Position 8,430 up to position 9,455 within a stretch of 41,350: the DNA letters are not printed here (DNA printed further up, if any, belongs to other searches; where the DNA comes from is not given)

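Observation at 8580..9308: Orphan DNA methyltransferase with a non-canonical catalytic tetrapeptide (DLPY), inserted antisense in the head operon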

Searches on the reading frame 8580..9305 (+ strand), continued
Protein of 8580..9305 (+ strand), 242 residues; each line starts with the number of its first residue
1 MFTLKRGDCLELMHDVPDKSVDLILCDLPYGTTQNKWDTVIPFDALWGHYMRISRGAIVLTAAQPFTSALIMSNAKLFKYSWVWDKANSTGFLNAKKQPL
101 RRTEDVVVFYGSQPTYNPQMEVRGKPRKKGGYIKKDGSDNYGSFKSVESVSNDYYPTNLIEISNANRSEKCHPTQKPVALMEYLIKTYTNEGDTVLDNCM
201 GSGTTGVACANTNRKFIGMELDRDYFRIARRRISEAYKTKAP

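Call 35: search_protein_families(library=phrogs, proteins=[window:8580-9305:+], max_evalue=0.001)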
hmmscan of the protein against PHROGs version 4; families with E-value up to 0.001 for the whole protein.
window:8580-9305:+ (242 aa): 13 families
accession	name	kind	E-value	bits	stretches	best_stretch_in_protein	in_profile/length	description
phrog_67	-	other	4.2e-71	242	1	1-239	123-349/743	DNA methyltransferase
phrog_12862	-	unknown function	1.2e-47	162.5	1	3-125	4-128/149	-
phrog_18293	-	other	2.7e-40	138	1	143-241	18-115/119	methyltransferase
phrog_3008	-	other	1.7e-30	107.1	1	166-240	144-218/244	DNA methyltransferase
phrog_498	-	other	1e-24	88.1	1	77-239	296-426/633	DNA methyltransferase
phrog_23148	-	unknown function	1.8e-17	64.9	1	168-237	81-150/165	-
phrog_8769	-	other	3.9e-16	59.7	1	184-235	4-55/71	methyltransferase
phrog_6952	-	other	7.6e-13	49.7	1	157-235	99-177/181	DNA methyltransferase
phrog_23085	-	unknown function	2.6e-12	47.6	1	166-236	38-108/138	-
phrog_6025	-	other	2.1e-11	44.8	1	3-70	13-91/192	DNA methyltransferase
phrog_16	-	DNA, RNA and nucleotide metabolism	2.3e-08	33.7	1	82-231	824-907/986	DNA helicase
phrog_18146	-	other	7.4e-06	26.1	1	177-222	54-100/452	DNA methyltransferase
phrog_12517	-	unknown function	4.8e-05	23.7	1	179-236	93-150/316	-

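Call 36: get_annotated_region(hit=H33, flank=150)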
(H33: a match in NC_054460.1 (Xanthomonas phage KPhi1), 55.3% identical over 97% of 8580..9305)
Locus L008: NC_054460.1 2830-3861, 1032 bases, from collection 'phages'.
description: Xanthomonas phage KPhi1, complete genome.
organism: Xanthomonas phage KPhi1 (NCBI taxid 1927017)
taxonomy: Viruses; Duplodnaviria; Heunggongvirae; Uroviricota; Caudoviricetes; Kantovirinae; Beograduvirus; Beograduvirus KPhi1
host: Xanthomonas euvesicatoria; source: pepper rhizosphere soil; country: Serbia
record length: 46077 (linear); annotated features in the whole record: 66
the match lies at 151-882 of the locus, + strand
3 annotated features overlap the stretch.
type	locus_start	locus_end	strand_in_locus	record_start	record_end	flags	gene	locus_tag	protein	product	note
CDS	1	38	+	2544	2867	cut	-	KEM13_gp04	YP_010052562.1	hypothetical protein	-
CDS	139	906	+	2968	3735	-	-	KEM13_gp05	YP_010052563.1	DNA methylase family protein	-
CDS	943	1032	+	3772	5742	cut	-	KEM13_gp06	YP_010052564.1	DNA polymerase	-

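Call 37: get_annotated_region(hit=H36, flank=150)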
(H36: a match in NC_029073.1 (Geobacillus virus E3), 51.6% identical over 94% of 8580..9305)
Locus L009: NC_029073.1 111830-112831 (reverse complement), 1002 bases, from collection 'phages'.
description: Geobacillus virus E3, complete genome.
organism: Geobacillus virus E3 (NCBI taxid 1572712)
taxonomy: Viruses; Duplodnaviria; Heunggongvirae; Uroviricota; Caudoviricetes
host: -; source: failed fermentation; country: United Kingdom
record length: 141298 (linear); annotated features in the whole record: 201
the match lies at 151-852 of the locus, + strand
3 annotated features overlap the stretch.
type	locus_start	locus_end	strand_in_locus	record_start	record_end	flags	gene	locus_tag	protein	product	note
CDS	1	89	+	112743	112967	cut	-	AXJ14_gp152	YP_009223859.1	hypothetical protein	GP152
CDS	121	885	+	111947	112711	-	-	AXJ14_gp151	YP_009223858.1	putative DNA cytosine methylase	GP151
CDS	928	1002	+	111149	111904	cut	-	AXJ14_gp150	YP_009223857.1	DNA methyltransferase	GP150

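Call 38: get_annotated_region(hit=H37, flank=150)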
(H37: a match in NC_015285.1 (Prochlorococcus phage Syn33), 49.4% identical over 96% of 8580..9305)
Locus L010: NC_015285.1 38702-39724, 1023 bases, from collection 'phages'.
description: Prochlorococcus phage Syn33, complete genome.
organism: Prochlorococcus phage Syn33 (NCBI taxid 444878)
taxonomy: Viruses; Duplodnaviria; Heunggongvirae; Uroviricota; Caudoviricetes; Kyanoviridae; Brizovirus; Brizovirus syn33
host: Synechococcus sp. WH7803; source: -; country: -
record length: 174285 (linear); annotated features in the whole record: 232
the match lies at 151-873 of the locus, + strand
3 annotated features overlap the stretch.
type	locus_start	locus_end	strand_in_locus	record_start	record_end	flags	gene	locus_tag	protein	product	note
CDS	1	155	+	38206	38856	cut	-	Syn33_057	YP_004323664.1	endonuclease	T4-LIKE GC: 588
CDS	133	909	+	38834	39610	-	dam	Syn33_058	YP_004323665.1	DNA adenine methylase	T4-LIKE GC: 38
CDS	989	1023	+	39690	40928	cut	-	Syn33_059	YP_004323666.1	helicase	T4-LIKE GC: 36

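Call 39: get_annotated_region(hit=H39, flank=150)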
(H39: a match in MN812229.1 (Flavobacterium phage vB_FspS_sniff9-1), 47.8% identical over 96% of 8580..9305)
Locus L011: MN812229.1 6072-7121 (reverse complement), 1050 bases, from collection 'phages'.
description: Flavobacterium phage vB_FspS_sniff9-1, complete genome.
organism: Flavobacterium phage vB_FspS_sniff9-1 (NCBI taxid 2686268)
taxonomy: Viruses; Duplodnaviria; Heunggongvirae; Uroviricota; Caudoviricetes; Lillamyvirus; Lillamyvirus sniff
host: Flavobacterium sp. LMO9; source: -; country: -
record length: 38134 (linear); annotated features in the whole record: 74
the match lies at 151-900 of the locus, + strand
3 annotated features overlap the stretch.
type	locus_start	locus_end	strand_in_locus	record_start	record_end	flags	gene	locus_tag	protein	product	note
CDS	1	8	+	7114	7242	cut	-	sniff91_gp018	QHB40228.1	hypothetical protein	-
CDS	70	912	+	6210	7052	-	-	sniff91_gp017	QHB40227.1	DNA methyltransferase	annotation based on sequence similarity to NCBI AXF38279.1 and Pfam PF01555.17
CDS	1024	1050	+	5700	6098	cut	-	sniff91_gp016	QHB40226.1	hypothetical protein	annotation based on sequence similarity to NCBI WP_134391823.1 and Pfam PF06006.11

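Call 40: get_annotated_region(hit=H43, flank=150)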
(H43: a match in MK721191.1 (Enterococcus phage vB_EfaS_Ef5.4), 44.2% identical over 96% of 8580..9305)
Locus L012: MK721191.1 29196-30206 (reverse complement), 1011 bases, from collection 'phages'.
description: Enterococcus phage vB_EfaS_Ef5.4, complete genome.
organism: Enterococcus phage vB_EfaS_Ef5.4 (NCBI taxid 2546630)
taxonomy: Viruses; Duplodnaviria; Heunggongvirae; Uroviricota; Caudoviricetes; Efquatrovirus
host: Enterococcus faecalis strain AH5; source: raw sewage water obtained from a North City Water Reclamation Plant; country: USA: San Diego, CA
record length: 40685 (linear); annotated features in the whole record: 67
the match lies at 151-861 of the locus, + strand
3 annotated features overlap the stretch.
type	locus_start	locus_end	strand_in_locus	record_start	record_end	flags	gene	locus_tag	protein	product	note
CDS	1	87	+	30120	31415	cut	-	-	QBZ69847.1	hypothetical protein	-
CDS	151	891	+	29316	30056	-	-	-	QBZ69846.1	adenine-specific methyltransferase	-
CDS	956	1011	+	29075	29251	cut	-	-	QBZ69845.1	hypothetical protein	-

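Call 41: get_annotated_region(hit=H45, flank=150)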
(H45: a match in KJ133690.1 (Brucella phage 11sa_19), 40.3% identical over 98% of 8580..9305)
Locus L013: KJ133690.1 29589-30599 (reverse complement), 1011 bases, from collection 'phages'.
description: Brucella phage 11sa_19, complete genome.
organism: Brucella phage 11sa_19 (NCBI taxid 1667371)
taxonomy: Viruses; Duplodnaviria; Heunggongvirae; Uroviricota; Caudoviricetes; Perisivirus; Perisivirus Tb
host: Brucella abortus S19; source: -; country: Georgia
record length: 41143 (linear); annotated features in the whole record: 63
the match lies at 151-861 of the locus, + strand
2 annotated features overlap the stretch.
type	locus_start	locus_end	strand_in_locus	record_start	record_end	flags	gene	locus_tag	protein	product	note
CDS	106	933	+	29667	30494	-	-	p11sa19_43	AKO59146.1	putative DNA methyltransferase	-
CDS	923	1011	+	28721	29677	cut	-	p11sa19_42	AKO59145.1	hypothetical protein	-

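Call 42: get_annotated_region(hit=H47, flank=150)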
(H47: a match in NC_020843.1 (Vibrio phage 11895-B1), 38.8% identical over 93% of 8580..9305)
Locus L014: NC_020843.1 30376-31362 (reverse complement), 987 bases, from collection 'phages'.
description: Vibrio phage 11895-B1 genomic sequence.
organism: Vibrio phage 11895-B1 (NCBI taxid 754075)
taxonomy: Viruses; Duplodnaviria; Heunggongvirae; Uroviricota; Caudoviricetes
host: Vibrio sp. 11985; source: Pacific: San Francisco Bay mud; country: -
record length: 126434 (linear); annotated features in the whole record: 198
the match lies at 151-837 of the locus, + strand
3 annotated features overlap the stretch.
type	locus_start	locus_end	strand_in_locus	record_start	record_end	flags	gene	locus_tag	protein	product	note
CDS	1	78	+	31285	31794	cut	-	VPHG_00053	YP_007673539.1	HNH endonuclease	-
CDS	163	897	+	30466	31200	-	-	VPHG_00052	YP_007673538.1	DNA methylase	-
CDS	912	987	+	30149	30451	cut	-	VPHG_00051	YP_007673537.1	hypothetical protein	-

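Call 43: get_annotated_region(hit=H48, flank=150)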
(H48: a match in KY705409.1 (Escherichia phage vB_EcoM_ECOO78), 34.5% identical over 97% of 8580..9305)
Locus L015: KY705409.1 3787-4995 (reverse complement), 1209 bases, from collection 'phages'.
description: Escherichia phage vB_EcoM_ECOO78, complete genome.
organism: Escherichia phage vB_EcoM_ECOO78 (NCBI taxid 1970797)
taxonomy: Viruses; Duplodnaviria; Heunggongvirae; Uroviricota; Caudoviricetes; Iiscvirinae; Jilinvirus; Jilinvirus ECOO78
host: Escherichia coli O78; source: -; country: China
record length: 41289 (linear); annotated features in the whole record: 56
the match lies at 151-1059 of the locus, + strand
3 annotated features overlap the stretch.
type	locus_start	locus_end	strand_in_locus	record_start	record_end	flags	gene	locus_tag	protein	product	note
CDS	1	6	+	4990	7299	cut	-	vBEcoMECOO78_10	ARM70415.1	primase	-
CDS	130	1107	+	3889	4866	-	-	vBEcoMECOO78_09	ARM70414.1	DNA methylase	-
CDS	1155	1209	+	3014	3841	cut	-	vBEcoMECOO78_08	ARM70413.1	hypothetical protein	-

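Call 44: get_annotated_region(hit=H50, flank=150)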
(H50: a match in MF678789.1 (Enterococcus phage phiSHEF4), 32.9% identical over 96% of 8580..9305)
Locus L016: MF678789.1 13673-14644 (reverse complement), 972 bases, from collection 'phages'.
description: Enterococcus phage phiSHEF4, complete genome.
organism: Enterococcus phage phiSHEF4 (NCBI taxid 2030923)
taxonomy: Viruses; Duplodnaviria; Heunggongvirae; Uroviricota; Caudoviricetes; Efquatrovirus; Efquatrovirus SHEF4
host: Enterococcus faecalis; source: wastewater; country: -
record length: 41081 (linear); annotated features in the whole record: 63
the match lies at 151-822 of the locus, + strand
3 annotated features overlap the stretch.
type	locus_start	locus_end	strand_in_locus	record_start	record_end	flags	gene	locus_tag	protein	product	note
CDS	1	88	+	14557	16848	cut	-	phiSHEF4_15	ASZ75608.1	hypothetical protein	-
CDS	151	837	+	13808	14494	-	-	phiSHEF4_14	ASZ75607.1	modification methylase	modification methylase DpnIIB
CDS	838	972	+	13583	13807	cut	-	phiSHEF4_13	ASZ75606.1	glutaredoxin-like protein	glutaredoxin-like protein NrdH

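Call 58: search_protein_families(library=padloc, proteins=[window:8580-9305:+], max_evalue=0.001)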
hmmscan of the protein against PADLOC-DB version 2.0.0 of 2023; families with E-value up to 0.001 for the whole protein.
window:8580-9305:+ (242 aa): 61 families (the best 25 are shown)
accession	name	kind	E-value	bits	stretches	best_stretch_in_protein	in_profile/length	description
PDLC03251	MTase_II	-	7.2e-78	259.7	2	4-120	7-125/282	Type II methyltransferase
PDLC03371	MTase_II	-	3.5e-37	126.3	1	2-238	11-257/260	Type II methyltransferase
PDLC03299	MTase_II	-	4e-28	96.7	1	6-239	19-265/296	Type II methyltransferase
PDLC03320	MTase_II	-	2.2e-24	84.1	2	152-238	190-279/289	Type II methyltransferase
PDLC03216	MTase_II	-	3.4e-24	83.5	2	167-238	189-260/364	Type II methyltransferase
PDLC03241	MTase_II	-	1.1e-23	81.9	2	152-238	352-438/447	Type II methyltransferase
PDLC03738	oMTase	-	1.4e-22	77.9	2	166-236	198-268/376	orphan methyltransferase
PDLC03228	MTase_II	-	1.6e-22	78.5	2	169-236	141-208/227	Type II methyltransferase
PDLC03339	MTase_II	-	6.8e-21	72.5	1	170-240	208-278/399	Type II methyltransferase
PDLC03353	MTase_II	-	2.5e-20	71.1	1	155-235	171-252/260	Type II methyltransferase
PDLC03387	MTase_II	-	2.7e-20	70.7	1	159-235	202-277/289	Type II methyltransferase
PDLC03279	MTase_II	-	1.9e-19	67.4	1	169-233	520-584/587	Type II methyltransferase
PDLC03350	MTase_II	-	3.2e-19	67.5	1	153-238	215-300/312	Type II methyltransferase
PDLC03265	MTase_II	-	1.9e-18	65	2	169-235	264-330/333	Type II methyltransferase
PDLC03308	MTase_II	-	4.7e-18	63.4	1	164-240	325-402/419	Type II methyltransferase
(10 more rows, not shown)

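Call 67: predict_structure(alignment_id=A2)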
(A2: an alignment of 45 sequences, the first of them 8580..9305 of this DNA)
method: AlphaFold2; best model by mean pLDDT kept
length: 242 residues; sequences in the alignment: 45
mean_pLDDT: 83.0   pTM: 0.81
mean pLDDT of the five models: 83.0, 82.4, 82.3, 79.1, 78.2
residues with pLDDT >= 90: 139; 70-90: 39; 50-70: 50; < 50: 14
segments of 3 or more residues with pLDDT < 50: 32-37, 146-149
pLDDT, mean of each block of 10 residues (from residue 1): 96 98 92 53 95 97 90 96 81 62 92 90 62 54 49 76 65 77 97 97 95 97 94 92 48
secondary structure, 60 per line:
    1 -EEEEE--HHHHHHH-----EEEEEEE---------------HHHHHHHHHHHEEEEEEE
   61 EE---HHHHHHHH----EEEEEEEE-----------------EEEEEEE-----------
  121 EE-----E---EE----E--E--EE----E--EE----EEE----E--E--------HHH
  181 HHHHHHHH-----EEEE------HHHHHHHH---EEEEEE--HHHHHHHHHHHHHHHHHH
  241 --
elements in order: E2-6 H9-15 E21-27 H43-53 E54-62 H66-73 E78-85 E103-109 E159-161 H178-188 E194-197 H204-211 E215-220 H223-240

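Call 69: find_encoding_contigs(protein=P0081, flank=6000, max_places=2)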
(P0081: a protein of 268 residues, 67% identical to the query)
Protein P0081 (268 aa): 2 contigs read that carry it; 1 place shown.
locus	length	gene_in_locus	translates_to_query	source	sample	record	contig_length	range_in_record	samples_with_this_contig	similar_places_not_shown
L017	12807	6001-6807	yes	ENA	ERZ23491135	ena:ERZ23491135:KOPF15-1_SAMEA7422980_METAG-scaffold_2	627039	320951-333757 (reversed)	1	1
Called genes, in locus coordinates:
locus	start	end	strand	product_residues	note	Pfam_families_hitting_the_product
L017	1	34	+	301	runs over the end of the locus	-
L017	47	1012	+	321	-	-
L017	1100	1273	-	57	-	-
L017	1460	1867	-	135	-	PF15731:MqsA_antitoxin (weak), PF13560:HTH_31, PF01381:HTH_3, PF12844:HTH_19, PF13443:HTH_26 (weak)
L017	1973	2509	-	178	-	-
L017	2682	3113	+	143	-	-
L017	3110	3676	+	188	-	-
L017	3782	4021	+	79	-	-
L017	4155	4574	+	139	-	-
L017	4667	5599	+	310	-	-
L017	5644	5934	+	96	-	-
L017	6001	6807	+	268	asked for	PF01555:N6_N4_Mtase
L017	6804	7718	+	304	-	-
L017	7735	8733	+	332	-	-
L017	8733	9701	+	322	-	-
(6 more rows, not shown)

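Call 70: fold_search(library=pdb, model_id=the predicted structure)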
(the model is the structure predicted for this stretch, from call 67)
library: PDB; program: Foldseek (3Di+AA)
matches with E <= 10: 710; with E <= 0.001: 149
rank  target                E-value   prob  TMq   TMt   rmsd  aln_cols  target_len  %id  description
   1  8urk_A                1.0e-16  1.00  0.71  0.69   6.7       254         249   25  Crystal structure of DNA N6-Adenine Methyltransferase M.BceJIV from Burkholderia cenocepacia in complex with duplex DN (released 2024-09-11)
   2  8urk_D                3.4e-16  1.00  0.69  0.69   6.1       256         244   24  Crystal structure of DNA N6-Adenine Methyltransferase M.BceJIV from Burkholderia cenocepacia in complex with duplex DN (released 2024-09-11)
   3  6pbd_A                3.8e-16  1.00  0.68  0.49   5.1       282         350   24  DNA N6-Adenine Methyltransferase CcrM In Complex with Double-Stranded DNA Oligonucleotide Containing Its Recognition S (released 2019-10-23)
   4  6pbd_B                7.1e-16  1.00  0.69  0.51   5.7       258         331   24  DNA N6-Adenine Methyltransferase CcrM In Complex with Double-Stranded DNA Oligonucleotide Containing Its Recognition S (released 2019-10-23)
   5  5hfj_C                9.1e-16  1.00  0.62  0.73   8.7       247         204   26  crystal structure of M1.HpyAVI-SAM complex (released 2016-11-16)
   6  9c3u_A                1.6e-15  1.00  0.70  0.69   6.7       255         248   23  Crystal structure of DNA N6-Adenine Methyltransferase M.BceJIV from Burkholderia cenocepacia in complex with duplex DN (released 2024-09-11)
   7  9c3s_A                1.7e-15  1.00  0.73  0.71   5.7       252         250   24  Crystal structure of DNA N6-Adenine Methyltransferase M.BceJIV from Burkholderia cenocepacia in complex with duplex DN (released 2024-09-11)
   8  5hfj_F                2.6e-15  1.00  0.62  0.77   6.7       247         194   26  crystal structure of M1.HpyAVI-SAM complex (released 2016-11-16)
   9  1g60_A                2.6e-15  1.00  0.64  0.65   6.5       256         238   22  Crystal Structure of Methyltransferase MboIIa (Moraxella bovis) (released 2002-05-01)
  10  1g60_B                3.0e-15  1.00  0.67  0.70   5.6       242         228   25  Crystal Structure of Methyltransferase MboIIa (Moraxella bovis) (released 2002-05-01)
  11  5hfj_G                3.1e-15  1.00  0.61  0.72   7.8       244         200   26  crystal structure of M1.HpyAVI-SAM complex (released 2016-11-16)
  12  9c3u_C                5.8e-15  1.00  0.68  0.69   6.8       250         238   24  Crystal structure of DNA N6-Adenine Methyltransferase M.BceJIV from Burkholderia cenocepacia in complex with duplex DN (released 2024-09-11)
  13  1nw8                  1.0e-14  1.00  0.67  0.60   6.5       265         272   22  Structure of L72P mutant beta class N6-adenine DNA methyltransferase RsrI (released 2003-07-29)
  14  9c3s_C                1.1e-14  1.00  0.68  0.68   6.8       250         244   24  Crystal structure of DNA N6-Adenine Methyltransferase M.BceJIV from Burkholderia cenocepacia in complex with duplex DN (released 2024-09-11)
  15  9c3s_D                1.5e-14  1.00  0.73  0.73   5.7       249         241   23  Crystal structure of DNA N6-Adenine Methyltransferase M.BceJIV from Burkholderia cenocepacia in complex with duplex DN (released 2024-09-11)
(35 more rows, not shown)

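Call 84: search_dna_similar(query=window:8580-9305:+, collection=plasmids, mode=protein, max_rows=12)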
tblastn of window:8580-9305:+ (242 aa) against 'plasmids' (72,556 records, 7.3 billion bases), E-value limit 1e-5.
The search stops at 5000 records and this limit was reached: more records match than are counted here, and every count below describes the 5000 best-scoring records only.
Records with a match: at least 5000; places in all: 5536; records where one place covers at least 80% of the query: 4789.
Best place of each record, by identity: <60% 5000.
By first word of the organism name: Escherichia 2387; Klebsiella 1063; Salmonella 372; Enterobacter 292; Shigella 171; Burkholderia 126; Citrobacter 116; Yersinia 65; Serratia 40; Aeromonas 31; and 75 more.
By predicted mobility (MOB-suite, as given by PLSDB): conjugative 3704; non-mobilizable 928; mobilizable 368.
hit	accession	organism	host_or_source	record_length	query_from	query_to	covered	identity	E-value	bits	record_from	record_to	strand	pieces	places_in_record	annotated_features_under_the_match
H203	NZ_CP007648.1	Ligilactobacillus salivarius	swine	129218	4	236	96%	57.4%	4e-81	271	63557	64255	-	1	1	site-specific DNA-methyltransferase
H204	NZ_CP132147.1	Clostridioides difficile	Homo sapiens,whole organism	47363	2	241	99%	53.8%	3e-75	254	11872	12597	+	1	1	site-specific DNA-methyltransferase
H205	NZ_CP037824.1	Clostridioides difficile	Homo sapiens,feces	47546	2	241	99%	53.8%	3e-75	254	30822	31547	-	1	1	site-specific DNA-methyltransferase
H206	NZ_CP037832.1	Clostridioides difficile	Homo sapiens,feces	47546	2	241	99%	53.8%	3e-75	254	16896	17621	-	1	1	site-specific DNA-methyltransferase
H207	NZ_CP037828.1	Clostridioides difficile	Homo sapiens,feces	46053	2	241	98%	54.1%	7e-60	255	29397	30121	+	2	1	none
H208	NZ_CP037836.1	Clostridioides difficile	Homo sapiens,feces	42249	2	241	98%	54.1%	7e-60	255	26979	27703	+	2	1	none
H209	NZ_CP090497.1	Photobacterium damselae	Seriola lalandi,Cell culture,Caudal ...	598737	2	235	97%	54.5%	5e-70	239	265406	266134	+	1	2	site-specific DNA-methyltransferase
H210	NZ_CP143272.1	Clostridium perfringens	Macaca mulatta,Feces,feces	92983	1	238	98%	53.2%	9e-78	261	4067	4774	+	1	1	site-specific DNA-methyltransferase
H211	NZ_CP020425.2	Clostridioides difficile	ATCC strain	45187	2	241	99%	52.2%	4e-37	262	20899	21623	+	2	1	none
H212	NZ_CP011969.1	Clostridioides difficile ATCC 9689 = DSM 1296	Homo sapiens,cell culture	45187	2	241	99%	52.2%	4e-37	262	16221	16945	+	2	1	none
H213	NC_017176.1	Clostridioides difficile BI1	Homo sapiens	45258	2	241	99%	52.2%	4e-37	262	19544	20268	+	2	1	none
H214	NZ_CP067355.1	Clostridioides sp. ES-S-0173-01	soil,soil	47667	2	238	98%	52.8%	1e-70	241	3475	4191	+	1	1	site-specific DNA-methyltransferase | hypothetical protein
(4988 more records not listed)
